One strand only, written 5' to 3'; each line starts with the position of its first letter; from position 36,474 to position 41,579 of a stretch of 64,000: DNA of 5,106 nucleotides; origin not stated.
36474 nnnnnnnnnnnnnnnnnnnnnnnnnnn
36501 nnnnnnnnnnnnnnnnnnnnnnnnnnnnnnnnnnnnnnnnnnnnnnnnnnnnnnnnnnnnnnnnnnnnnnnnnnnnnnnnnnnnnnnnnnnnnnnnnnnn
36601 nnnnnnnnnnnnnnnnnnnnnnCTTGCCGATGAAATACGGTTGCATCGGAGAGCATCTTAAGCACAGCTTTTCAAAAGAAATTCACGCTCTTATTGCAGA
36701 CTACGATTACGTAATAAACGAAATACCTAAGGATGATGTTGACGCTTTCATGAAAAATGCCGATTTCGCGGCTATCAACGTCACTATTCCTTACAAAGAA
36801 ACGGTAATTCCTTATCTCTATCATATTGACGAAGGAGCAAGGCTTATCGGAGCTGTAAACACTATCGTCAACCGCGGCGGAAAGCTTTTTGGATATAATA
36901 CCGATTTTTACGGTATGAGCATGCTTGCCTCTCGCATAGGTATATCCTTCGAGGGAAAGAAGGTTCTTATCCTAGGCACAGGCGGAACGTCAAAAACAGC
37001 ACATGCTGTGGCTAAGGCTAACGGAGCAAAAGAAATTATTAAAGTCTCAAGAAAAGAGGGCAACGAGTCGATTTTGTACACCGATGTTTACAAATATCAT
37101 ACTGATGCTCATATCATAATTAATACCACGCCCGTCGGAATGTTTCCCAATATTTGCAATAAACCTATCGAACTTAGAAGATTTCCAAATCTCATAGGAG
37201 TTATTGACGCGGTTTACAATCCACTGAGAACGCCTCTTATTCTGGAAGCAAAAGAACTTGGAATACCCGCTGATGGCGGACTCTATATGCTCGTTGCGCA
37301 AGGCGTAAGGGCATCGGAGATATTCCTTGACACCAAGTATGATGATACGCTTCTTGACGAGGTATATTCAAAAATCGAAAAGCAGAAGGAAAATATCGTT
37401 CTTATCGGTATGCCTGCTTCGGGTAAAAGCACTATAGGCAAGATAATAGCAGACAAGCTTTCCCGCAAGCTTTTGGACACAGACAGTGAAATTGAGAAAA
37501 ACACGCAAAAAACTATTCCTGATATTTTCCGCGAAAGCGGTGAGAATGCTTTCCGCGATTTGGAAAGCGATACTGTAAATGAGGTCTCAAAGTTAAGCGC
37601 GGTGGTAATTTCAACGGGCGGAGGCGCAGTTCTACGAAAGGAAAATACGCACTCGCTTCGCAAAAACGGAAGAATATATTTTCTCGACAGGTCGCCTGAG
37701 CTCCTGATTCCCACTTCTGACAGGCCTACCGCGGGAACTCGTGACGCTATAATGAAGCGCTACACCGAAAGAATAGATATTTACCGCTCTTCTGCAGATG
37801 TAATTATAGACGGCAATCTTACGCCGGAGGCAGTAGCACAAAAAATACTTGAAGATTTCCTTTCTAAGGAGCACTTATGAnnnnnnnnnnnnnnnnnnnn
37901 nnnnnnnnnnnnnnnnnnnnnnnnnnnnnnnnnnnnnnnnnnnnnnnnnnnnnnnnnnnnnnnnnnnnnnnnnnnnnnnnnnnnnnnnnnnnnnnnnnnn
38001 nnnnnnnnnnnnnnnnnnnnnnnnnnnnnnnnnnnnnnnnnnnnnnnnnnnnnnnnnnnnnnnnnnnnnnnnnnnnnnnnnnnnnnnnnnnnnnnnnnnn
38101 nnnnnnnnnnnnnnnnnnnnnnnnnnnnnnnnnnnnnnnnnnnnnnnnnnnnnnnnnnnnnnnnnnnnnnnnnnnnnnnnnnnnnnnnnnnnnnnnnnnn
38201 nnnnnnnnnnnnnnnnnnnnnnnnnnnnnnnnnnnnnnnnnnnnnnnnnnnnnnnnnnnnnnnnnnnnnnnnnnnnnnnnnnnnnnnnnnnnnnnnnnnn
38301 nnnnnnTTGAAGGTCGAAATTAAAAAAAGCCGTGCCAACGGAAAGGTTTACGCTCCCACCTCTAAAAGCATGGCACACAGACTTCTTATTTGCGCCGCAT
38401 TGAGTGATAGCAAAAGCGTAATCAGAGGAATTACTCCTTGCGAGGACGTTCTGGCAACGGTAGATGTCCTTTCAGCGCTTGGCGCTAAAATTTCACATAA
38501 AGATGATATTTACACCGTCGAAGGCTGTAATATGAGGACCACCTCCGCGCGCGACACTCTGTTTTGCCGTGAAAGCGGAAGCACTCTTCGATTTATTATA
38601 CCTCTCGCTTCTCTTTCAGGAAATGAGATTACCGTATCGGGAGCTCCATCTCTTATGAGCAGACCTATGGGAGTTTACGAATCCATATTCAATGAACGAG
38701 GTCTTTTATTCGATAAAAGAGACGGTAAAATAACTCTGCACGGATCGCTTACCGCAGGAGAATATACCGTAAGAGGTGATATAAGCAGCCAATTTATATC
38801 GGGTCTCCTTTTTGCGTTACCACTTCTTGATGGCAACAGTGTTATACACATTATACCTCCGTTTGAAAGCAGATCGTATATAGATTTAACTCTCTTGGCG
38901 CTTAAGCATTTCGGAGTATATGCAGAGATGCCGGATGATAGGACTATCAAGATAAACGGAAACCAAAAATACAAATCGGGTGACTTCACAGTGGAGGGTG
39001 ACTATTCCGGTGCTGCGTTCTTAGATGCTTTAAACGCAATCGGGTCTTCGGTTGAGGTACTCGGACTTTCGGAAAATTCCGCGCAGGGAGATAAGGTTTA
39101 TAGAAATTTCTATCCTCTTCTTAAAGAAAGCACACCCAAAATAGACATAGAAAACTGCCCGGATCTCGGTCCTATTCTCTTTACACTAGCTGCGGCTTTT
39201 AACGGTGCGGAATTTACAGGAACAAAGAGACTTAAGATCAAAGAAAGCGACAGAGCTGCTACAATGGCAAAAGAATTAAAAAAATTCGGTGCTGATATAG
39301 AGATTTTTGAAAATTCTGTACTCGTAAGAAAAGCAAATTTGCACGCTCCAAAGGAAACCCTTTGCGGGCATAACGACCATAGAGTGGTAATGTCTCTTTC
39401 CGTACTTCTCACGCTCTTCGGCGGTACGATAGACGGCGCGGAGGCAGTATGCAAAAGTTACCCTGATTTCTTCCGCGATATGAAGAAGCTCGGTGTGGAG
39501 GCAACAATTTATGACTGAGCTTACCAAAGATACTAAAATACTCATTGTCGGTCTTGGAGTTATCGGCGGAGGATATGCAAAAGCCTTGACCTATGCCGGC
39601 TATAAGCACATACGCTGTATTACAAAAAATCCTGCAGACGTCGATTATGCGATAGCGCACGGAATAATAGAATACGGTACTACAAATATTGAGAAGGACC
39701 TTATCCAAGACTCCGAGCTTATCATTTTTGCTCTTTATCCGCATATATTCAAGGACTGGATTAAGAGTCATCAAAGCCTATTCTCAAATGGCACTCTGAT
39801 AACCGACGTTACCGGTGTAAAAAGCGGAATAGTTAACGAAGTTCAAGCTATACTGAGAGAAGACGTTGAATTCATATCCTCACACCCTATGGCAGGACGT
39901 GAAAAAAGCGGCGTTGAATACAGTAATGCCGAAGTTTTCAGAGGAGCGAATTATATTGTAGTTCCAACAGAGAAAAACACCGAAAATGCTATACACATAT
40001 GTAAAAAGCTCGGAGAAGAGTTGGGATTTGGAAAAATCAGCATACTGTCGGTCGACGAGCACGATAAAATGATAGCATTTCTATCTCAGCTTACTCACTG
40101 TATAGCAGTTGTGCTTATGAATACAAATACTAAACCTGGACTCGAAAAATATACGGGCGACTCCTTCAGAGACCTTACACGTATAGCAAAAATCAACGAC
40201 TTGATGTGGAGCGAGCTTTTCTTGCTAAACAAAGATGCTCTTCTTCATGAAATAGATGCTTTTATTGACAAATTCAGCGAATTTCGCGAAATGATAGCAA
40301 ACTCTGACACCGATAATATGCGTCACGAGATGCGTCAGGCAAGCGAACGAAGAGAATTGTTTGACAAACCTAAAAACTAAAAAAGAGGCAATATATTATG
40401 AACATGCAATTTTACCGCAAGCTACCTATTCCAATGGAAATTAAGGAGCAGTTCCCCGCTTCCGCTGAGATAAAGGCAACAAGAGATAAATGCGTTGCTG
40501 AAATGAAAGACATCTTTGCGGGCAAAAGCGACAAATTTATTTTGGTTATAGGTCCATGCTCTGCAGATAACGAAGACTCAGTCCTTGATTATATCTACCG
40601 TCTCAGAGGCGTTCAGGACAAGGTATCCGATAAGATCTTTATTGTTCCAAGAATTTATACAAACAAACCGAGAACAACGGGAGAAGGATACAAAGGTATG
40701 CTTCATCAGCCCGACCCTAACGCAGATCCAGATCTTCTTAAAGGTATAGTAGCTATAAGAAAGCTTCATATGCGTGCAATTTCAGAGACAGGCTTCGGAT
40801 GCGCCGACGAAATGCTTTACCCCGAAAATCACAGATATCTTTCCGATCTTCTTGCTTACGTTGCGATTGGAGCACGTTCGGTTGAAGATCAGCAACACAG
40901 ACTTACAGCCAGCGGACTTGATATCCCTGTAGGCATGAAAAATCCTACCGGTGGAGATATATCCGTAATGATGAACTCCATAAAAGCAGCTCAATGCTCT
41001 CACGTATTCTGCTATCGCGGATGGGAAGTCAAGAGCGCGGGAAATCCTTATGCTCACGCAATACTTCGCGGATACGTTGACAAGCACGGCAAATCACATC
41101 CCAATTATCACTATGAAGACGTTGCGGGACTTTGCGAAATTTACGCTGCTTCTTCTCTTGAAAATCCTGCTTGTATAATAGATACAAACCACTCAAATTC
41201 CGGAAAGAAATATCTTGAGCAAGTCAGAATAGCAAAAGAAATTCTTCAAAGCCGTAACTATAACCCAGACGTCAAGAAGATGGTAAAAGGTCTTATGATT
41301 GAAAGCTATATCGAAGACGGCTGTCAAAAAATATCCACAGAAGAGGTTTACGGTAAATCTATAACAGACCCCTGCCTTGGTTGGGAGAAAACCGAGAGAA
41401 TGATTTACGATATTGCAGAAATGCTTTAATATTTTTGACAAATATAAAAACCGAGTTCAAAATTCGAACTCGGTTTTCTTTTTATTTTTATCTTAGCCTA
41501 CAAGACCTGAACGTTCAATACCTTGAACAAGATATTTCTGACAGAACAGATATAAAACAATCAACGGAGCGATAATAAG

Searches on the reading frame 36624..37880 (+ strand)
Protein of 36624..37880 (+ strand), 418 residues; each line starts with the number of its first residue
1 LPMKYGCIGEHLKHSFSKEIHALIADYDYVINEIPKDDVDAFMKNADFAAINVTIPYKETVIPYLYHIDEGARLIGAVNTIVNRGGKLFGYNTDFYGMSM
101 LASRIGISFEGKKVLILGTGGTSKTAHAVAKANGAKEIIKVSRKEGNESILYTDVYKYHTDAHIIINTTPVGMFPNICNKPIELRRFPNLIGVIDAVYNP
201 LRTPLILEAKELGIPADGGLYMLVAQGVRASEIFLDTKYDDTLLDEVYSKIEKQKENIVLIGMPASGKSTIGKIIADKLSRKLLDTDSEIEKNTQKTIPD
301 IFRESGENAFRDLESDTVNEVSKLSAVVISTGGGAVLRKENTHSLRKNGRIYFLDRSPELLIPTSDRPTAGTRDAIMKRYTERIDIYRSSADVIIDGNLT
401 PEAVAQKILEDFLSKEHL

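Call 12: search_protein_families(library=pfam, proteins=[window:36624-37880:+], max_evalue=0.001)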
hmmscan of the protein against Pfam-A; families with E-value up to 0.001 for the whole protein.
window:36624-37880:+ (418 aa): 3 families
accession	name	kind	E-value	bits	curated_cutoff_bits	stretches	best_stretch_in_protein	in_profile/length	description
PF01202.28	SKI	-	2.5e-39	135.4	22.1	1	265-411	2-157/159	Shikimate kinase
PF08501.16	Shikimate_dh_N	-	3.2e-14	53.4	27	1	8-81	2-83/83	Shikimate dehydrogenase substrate binding domain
PF13671.12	AAA_33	-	0.00092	20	27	0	258-338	2-76/143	AAA domain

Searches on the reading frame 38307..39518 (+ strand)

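Call 12: search_protein_families(library=pfam, proteins=[window:38307-39518:+], max_evalue=0.001)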
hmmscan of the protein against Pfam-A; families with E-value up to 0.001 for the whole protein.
window:38307-39518:+ (403 aa): 1 family
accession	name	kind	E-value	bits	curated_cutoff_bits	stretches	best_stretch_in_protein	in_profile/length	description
PF00275.25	EPSP_synthase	-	2.3e-67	228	22.8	2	7-263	4-267/417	EPSP synthase (3-phosphoshikimate 1-carboxyvinyltransferase)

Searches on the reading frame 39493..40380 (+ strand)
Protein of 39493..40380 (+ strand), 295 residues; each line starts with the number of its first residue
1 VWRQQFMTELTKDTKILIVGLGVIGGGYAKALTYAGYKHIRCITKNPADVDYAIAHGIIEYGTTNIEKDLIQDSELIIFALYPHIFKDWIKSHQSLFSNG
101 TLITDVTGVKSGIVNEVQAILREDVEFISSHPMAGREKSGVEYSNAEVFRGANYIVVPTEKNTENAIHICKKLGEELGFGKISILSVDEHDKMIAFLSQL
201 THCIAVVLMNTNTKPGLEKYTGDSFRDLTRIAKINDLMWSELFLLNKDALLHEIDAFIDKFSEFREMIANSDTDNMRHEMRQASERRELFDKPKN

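Call 12: search_protein_families(library=pfam, proteins=[window:39493-40380:+], max_evalue=0.001)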
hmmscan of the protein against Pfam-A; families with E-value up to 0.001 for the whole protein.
window:39493-40380:+ (295 aa): 3 families
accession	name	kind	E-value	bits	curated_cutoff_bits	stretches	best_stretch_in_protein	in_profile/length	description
PF02153.23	PDH_N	-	2.2e-24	86.2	26.5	1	29-178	2-149/154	Prephenate dehydrogenase, nucleotide-binding domain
PF20463.3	PDH_C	-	4.6e-20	72.3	22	1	188-282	3-102/102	Prephenate dehydrogenase, dimerization domain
PF03807.23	F420_oxidored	-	5.8e-05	24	21.6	1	15-103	1-89/94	NADP oxidoreductase coenzyme F420-dependent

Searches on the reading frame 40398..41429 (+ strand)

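Call 12: search_protein_families(library=pfam, proteins=[window:40398-41429:+], max_evalue=0.001)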
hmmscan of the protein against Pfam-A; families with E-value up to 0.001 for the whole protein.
window:40398-41429:+ (343 aa): 1 family
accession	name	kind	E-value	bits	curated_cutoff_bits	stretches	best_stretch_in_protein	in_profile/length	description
PF00793.26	DAHP_synth_1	-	9.8e-45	153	25.5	1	36-335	7-268/270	DAHP synthetase I family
